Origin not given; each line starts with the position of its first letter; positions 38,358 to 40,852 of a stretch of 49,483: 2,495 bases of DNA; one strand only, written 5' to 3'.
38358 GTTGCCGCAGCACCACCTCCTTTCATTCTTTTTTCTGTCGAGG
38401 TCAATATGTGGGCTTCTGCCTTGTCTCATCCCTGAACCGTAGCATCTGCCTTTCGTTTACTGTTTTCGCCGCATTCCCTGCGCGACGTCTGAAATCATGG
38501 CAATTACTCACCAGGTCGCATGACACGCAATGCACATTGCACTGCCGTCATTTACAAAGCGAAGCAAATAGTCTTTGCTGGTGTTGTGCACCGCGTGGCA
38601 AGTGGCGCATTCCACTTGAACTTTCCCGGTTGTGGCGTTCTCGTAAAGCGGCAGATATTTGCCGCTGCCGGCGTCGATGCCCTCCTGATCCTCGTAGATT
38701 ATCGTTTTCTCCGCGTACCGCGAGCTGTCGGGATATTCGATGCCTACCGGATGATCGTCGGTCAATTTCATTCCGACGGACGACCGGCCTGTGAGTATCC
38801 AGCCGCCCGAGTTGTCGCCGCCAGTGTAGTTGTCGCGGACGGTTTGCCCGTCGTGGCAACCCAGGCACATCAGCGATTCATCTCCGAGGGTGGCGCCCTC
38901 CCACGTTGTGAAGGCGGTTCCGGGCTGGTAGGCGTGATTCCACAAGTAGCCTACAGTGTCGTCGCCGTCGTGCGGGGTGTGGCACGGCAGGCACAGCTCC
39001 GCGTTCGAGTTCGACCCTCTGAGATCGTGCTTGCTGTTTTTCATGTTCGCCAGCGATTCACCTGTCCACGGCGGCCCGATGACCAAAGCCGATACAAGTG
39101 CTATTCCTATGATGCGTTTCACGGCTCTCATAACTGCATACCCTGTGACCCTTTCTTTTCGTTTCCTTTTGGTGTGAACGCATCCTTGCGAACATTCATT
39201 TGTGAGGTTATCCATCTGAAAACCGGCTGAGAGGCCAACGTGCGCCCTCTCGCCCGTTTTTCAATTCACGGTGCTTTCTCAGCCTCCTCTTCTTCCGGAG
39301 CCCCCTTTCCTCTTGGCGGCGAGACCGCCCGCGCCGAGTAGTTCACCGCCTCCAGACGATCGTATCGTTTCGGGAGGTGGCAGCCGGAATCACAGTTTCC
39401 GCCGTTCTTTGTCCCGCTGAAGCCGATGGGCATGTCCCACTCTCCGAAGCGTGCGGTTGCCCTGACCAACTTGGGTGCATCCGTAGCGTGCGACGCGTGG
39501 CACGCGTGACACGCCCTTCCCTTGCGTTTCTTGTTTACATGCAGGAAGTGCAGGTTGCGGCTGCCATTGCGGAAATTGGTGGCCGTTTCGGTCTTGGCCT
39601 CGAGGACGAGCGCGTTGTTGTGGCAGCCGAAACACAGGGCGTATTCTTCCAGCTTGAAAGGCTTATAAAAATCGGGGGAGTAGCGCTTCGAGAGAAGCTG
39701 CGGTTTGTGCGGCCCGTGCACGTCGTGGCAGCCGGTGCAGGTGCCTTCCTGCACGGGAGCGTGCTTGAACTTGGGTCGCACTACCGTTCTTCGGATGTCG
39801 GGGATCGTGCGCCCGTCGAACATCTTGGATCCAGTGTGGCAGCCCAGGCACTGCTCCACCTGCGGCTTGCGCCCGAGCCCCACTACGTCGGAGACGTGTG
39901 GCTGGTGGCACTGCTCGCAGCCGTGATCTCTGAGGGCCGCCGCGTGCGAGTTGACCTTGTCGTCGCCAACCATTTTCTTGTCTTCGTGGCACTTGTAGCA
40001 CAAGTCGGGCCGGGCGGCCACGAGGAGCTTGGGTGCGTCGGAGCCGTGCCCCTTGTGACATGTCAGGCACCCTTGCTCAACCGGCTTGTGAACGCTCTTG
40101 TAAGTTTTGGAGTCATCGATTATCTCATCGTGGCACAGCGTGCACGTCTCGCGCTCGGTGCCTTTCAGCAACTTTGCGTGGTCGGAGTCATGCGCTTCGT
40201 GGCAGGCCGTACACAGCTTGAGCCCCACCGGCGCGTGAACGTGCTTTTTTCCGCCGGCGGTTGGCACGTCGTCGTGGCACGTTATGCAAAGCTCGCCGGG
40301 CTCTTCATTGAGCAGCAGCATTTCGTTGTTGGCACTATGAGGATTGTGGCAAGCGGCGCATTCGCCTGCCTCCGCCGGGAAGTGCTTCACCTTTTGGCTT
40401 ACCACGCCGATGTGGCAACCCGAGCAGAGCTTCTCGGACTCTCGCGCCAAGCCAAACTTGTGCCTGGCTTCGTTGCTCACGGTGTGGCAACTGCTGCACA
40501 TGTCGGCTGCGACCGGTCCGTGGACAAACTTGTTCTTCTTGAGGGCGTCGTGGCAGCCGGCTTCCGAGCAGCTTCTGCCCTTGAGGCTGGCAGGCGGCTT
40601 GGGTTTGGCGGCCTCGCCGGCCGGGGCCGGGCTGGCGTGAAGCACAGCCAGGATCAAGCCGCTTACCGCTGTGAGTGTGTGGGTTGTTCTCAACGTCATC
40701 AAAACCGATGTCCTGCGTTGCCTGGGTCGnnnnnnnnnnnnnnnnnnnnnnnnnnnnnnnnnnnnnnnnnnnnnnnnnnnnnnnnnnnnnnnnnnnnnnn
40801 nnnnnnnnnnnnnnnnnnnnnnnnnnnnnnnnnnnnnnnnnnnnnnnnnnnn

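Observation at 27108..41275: Candidate new porin-cytochrome / extracellular electron transfer system led by a NusG paralog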

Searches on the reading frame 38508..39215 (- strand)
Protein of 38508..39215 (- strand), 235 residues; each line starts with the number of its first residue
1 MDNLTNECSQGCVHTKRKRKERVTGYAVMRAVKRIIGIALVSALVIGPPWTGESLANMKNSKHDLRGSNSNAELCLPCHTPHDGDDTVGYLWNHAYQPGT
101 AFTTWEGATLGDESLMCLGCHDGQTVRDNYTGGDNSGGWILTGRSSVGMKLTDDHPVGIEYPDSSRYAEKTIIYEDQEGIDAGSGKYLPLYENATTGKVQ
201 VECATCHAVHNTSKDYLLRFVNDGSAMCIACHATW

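Call 4: search_protein_families(library=pfam, proteins=[window:38508-39215:-], max_evalue=0.01)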
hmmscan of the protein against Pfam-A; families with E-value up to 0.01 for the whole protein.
window:38508-39215:- (235 aa): 6 families
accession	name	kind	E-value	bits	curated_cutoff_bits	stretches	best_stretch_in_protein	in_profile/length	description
PF09699.15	Paired_CXXCH_1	-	1.7e-10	40.8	20.6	1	202-233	8-37/41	Doubled CXXCH motif (Paired_CXXCH_1)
PF14522.11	Cytochrome_C7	-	0.00082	19.6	24.8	0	198-233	11-49/67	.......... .7 and related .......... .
PF14537.11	Cytochrom_c3_2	-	0.001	19.9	25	0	198-232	55-78/79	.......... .3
PF16694.10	Cytochrome_P460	-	0.0012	19.7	27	0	66-88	101-123/125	Cytochrome P460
PF02085.21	Cytochrom_CIII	-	0.0027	18.4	22.9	0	199-233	45-83/101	Class III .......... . family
PF22113.1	Mtrc-MtrF_II-IV_dom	-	0.0078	16.2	30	0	60-123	69-129/176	Outer membrane cytochrome MtrC/MtrF-like, domains II/IV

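Call 7: search_solved_structures(query=window:38508-39215:-, max_evalue=1, show_alignments=1)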
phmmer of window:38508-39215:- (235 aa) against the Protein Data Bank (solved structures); distinct sequences matched with E-value up to 1: 11.
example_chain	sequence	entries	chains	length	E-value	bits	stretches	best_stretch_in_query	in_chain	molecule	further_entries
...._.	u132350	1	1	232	3.1e-19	72.2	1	36-233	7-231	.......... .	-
9yuq_N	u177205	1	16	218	5.5e-13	51.7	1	40-233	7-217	Putative multiheme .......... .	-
3m9v_A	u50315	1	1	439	0.0027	20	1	70-147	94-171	FAD-dependent oxidoreductase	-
4kcf_A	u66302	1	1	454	0.0029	19.9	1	70-147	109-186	FAD-dependent oxidoreductase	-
3mxl_A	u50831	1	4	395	0.21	13.7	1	65-146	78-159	Nitrososynthase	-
2xka_A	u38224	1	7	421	0.32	13.2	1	65-123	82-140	FTSZ/TUBULIN-RELATED PROTEIN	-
3m89_A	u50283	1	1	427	0.32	13.2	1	65-123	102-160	FtsZ/tubulin-related protein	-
2xkb_A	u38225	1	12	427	0.32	13.2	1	65-123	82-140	FTSZ/TUBULIN-RELATED PROTEIN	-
3m8k_A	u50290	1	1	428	0.32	13.2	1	65-123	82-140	FtsZ/tubulin-related protein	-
3j4s_A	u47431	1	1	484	0.38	12.9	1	65-123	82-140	FtsZ/tubulin-related protein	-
3j4t_F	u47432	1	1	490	0.38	12.9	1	65-123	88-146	FtsZ/tubulin-related protein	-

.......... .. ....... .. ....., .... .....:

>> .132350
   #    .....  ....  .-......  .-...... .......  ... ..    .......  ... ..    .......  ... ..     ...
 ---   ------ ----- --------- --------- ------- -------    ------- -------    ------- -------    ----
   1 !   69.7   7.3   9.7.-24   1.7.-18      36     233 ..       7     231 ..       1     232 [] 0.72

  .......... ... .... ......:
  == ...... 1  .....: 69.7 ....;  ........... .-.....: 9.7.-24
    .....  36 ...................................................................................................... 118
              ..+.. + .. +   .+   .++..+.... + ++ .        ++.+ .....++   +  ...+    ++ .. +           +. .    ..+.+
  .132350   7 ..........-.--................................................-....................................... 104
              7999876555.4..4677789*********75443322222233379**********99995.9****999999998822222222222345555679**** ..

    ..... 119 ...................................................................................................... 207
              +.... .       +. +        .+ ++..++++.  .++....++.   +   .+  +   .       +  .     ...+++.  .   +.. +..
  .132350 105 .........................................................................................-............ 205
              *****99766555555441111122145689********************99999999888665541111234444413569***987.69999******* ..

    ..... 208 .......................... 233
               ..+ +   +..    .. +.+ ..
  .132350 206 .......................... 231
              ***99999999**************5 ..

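Call 21: find_homologous_proteins(query=window:38508-39131:-, max_evalue=0.001)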
Query window:38508-39131:- (207 aa): 59 proteins with E <= 0.001 among 124 candidates.
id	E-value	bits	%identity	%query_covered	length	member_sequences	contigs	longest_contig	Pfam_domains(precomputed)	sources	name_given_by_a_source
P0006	3.1e-142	489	100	100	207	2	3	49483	PF09699.16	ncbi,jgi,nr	ncbi:MAG: hypothetical protein HQ592_06395 [Planctomycetes bacterium]|nr:hypothetical protein [Planc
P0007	1.5e-89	317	66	100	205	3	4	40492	PF09699.16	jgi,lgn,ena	-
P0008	2.8e-51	192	47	99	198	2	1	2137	PF09699.16,PF14522.12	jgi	-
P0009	3.6e-49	185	49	87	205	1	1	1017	PF09699.16,PF14522.12,PF22113.2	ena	-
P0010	1.9e-48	183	50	89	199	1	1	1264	PF09699.16,PF14522.12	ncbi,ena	-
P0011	2.7e-48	182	42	100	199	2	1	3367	PF09699.16,PF14522.12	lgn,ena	-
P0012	2.0e-45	173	45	98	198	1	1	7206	PF09699.16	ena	-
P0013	2.1e-44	169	45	99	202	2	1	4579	PF09699.16,PF14522.12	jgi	jgi:predicted CXXCH cytochrome family protein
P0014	2.1e-44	169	45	99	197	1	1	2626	PF09699.16,PF14522.12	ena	-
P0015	7.0e-44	168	67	55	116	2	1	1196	PF09699.16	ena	-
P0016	1.4e-42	163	46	85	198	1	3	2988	PF09699.16,PF14522.12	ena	-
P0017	6.9e-42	161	46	86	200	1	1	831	PF09699.16,PF14537.12,PF14522.12,PF22113.2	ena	-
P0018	4.7e-41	158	47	89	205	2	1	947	PF09699.16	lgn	-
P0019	2.5e-40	156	47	87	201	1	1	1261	PF09699.16,PF14522.12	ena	-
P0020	2.5e-40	156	46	94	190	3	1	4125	PF09699.16,PF14522.12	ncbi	-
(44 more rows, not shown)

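Call 23: find_related_loci(query=A2, collection=genome_contigs, flank=10000)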
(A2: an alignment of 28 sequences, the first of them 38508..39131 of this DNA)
Query A2 (207 aa) in genome_contigs; peptide patterns used: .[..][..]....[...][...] (x = any residue, [..] = any of these).
600 stretches matched a pattern (row limit reached: there are more); 582 encode a relative of the query (tblastn E <= 1e-3); the best 80 are kept; 79 distinct loci.
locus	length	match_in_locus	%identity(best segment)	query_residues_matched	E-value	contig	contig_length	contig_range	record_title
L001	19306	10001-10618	38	1-204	2e-33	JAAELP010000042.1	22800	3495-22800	MAG: Planctomycetota bacterium isolate Bpl_8 BplG_CONTIG556722, whole genome shotgun sequence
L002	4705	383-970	33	7-204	9e-32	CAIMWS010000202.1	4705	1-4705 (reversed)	MAG: uncultured Verrucomicrobia bacterium isolate LaPlata_bin-2736 genome assembly, contig: bin-2736:202/561, whole geno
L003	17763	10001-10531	39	26-204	4e-30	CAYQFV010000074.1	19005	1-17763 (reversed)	MAG TPA_asm: uncultured Phycisphaeraceae bacterium isolate binchicken_co253_191 genome assembly, contig: NODE_1621_lengt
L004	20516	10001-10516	37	28-204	1e-29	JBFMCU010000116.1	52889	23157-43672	MAG: Planctomycetota bacterium isolate MAG201 MAG201_116, whole genome shotgun sequence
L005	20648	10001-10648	34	1-204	8e-30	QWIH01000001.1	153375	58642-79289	MAG: Leptolyngbya sp. PLA1 test_scaffold_79, whole genome shotgun sequence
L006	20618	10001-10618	35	1-205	6e-29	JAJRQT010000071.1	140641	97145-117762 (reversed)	MAG: Bacteroidetes bacterium isolate Dive100_bin10.8 k141_465601, whole genome shotgun sequence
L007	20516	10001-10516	36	29-205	3e-28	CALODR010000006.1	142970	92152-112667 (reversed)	MAG: uncultured bacterium isolate HOU_bin.0035 genome assembly, contig: contig_31106, whole genome shotgun sequence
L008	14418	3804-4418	36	5-204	4e-28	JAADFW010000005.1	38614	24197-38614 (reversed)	MAG: Chlorobiota bacterium isolate M_MaxBin.088 contig-127_1044, whole genome shotgun sequence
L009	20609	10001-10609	33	1-204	5e-28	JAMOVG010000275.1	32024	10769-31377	MAG: Desulfobacteraceae bacterium isolate PIR-30_metabat1_scaf2bin.094 PIR-30_scaffold_431_c1, whole genome shotgun sequ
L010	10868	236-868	35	5-204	2e-27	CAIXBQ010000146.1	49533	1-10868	MAG: uncultured Verrucomicrobia subdivision 3 bacterium isolate MJ-2014_bin-0712 genome assembly, contig: bin-0712:146/1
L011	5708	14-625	35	4-205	2e-27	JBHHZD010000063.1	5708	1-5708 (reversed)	MAG: Gemmatimonadota bacterium isolate Maj_1_bin.60 NODE_7920_length_5708_cov_11.005130, whole genome shotgun sequence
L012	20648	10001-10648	34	4-204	5e-27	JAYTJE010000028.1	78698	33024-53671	MAG: Nitrospirota bacterium isolate GFS_2908 GFS_2908_27, whole genome shotgun sequence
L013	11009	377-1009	33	2-204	5e-27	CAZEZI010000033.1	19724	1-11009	MAG TPA_asm: uncultured Thioalkalispiraceae bacterium isolate SRP128015_co3_350 genome assembly, contig: NODE_2745_lengt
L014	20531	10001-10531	37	33-204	2e-26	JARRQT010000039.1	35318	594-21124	MAG: Calditrichia bacterium isolate Spart_209_MAG scaffold_1385, whole genome shotgun sequence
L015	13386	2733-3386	34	1-204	2e-26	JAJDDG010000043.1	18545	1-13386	MAG: Phycisphaerales bacterium isolate OFTM74 OFTM74_42, whole genome shotgun sequence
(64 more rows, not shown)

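Call 27: search_protein_families(library=ncbifam, proteins=[window:38508-39131:-], max_evalue=0.01)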
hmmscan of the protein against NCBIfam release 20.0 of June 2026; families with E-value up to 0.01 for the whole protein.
window:38508-39131:- (207 aa): 5 families
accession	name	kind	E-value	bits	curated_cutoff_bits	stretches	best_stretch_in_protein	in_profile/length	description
TIGR01905.1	paired_CXXCH_1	subfamily_domain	1.5e-10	40.8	25.2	1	173-206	7-38/41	doubled CXXCH domain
TIGR03508.1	decahem_SO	subfamily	6.7e-07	29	192.2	1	172-205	143-175/258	DmsE family decaheme c-type cytochrome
NF041028.1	decahem_GSU2203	exception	0.00012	21.4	325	1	167-205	120-156/317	GSU2203 family decaheme c-type cytochrome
TIGR03146.1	cyt_nit_nrfB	equivalog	0.005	17.1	166.6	0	172-205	109-142/145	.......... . nitrite reductase pentaheme subunit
NF008659.0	PRK11659.1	equivalog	0.0067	16.1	184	0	172-205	135-168/188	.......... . nitrite reductase pentaheme subunit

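Call 47: find_encoding_contigs(protein=P0007, flank=10000, max_places=2)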
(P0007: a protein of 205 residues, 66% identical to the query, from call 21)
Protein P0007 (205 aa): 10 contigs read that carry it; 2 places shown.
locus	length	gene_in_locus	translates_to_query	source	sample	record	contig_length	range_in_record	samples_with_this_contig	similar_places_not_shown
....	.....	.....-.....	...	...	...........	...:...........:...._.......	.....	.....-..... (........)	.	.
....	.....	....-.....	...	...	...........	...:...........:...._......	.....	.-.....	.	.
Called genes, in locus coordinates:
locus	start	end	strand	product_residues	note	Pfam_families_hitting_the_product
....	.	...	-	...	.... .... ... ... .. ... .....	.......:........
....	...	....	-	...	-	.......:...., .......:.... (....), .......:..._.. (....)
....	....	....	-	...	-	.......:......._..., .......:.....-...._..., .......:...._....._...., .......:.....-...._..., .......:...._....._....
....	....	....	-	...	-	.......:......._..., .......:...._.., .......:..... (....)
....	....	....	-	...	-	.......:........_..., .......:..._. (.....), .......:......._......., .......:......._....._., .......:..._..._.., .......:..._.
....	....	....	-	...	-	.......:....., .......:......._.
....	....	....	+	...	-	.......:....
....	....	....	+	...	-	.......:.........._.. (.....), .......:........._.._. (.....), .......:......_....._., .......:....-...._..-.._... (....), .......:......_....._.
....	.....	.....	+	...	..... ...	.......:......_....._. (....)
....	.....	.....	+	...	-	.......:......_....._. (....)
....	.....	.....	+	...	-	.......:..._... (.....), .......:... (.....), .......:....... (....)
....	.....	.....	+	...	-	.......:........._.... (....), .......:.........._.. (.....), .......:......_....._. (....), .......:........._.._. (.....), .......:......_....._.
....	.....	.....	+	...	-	-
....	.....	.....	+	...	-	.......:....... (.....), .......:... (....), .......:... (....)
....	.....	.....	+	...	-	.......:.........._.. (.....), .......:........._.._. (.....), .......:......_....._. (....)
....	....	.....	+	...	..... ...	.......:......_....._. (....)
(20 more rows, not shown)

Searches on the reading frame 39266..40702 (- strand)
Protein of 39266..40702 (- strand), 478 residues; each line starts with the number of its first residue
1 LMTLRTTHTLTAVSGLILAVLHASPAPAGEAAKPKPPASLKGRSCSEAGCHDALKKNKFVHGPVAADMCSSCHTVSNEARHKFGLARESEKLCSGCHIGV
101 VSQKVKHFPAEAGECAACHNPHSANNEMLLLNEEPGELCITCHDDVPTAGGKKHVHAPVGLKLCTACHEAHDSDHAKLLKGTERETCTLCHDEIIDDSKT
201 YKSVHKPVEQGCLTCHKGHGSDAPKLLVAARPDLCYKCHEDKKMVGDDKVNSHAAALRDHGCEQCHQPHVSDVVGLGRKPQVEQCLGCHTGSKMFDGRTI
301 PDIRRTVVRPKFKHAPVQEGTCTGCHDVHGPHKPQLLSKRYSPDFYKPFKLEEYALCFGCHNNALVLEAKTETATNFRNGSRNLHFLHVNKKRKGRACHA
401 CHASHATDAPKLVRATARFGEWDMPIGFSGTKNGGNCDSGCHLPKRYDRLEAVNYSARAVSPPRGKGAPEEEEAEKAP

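Call 5: search_protein_families(library=pfam, proteins=[window:39266-40702:-], max_evalue=0.01)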
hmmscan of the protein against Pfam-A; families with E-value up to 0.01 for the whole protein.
window:39266-40702:- (478 aa): 4 families
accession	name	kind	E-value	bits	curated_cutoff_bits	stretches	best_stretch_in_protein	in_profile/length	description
PF09699.15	Paired_CXXCH_1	-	2.2e-61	203.7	20.6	7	205-243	1-40/41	Doubled CXXCH motif (Paired_CXXCH_1)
PF14522.11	Cytochrome_C7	-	1.3e-16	60.6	24.8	3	252-327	4-67/67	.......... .7 and related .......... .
PF14537.11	Cytochrom_c3_2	-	2.7e-15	57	25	3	205-271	2-69/79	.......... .3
PF22113.1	Mtrc-MtrF_II-IV_dom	-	6e-09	36.1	30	2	258-405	5-166/176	Outer membrane cytochrome MtrC/MtrF-like, domains II/IV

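Call 27: search_protein_families(library=ncbifam, proteins=[window:39266-40702:-], max_evalue=0.01)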
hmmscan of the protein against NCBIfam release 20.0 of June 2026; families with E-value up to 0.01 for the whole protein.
window:39266-40702:- (478 aa): 5 families
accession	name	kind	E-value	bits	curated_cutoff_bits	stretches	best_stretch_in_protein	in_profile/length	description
TIGR01905.1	paired_CXXCH_1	subfamily_domain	3.7e-54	180.4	25.2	7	205-242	1-39/41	doubled CXXCH domain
TIGR03508.1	decahem_SO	subfamily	4.4e-35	121.4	192.2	4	48-194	74-222/258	DmsE family decaheme c-type cytochrome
NF041028.1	decahem_GSU2203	exception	1.9e-28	99.6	325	2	50-193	107-254/317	GSU2203 family decaheme c-type cytochrome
NF045713.1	CxxCH_16_HmcA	equivalog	1e-08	34.3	400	3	49-150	116-212/541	sulfate respiration complex hexadecaheme cytochrome HmcA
NF045722.1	c3_cytochr_TmcA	equivalog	0.00032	20.6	114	1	182-243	55-114/125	acidic tetraheme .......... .3 TmcA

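Call 42: search_solved_structures(query=window:39266-40702:-, max_evalue=0.001)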
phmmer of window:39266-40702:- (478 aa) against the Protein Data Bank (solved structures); distinct sequences matched with E-value up to 0.001: 3.
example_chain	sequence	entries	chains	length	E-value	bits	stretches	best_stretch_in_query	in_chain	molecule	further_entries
6r2q_A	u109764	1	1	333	2.3e-13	52.9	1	61-243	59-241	Cystathionine beta-synthase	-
28pb_A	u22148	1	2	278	0.0005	22.1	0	46-147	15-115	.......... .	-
6qvm_A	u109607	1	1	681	0.00068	21.7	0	114-158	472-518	Multiheme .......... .f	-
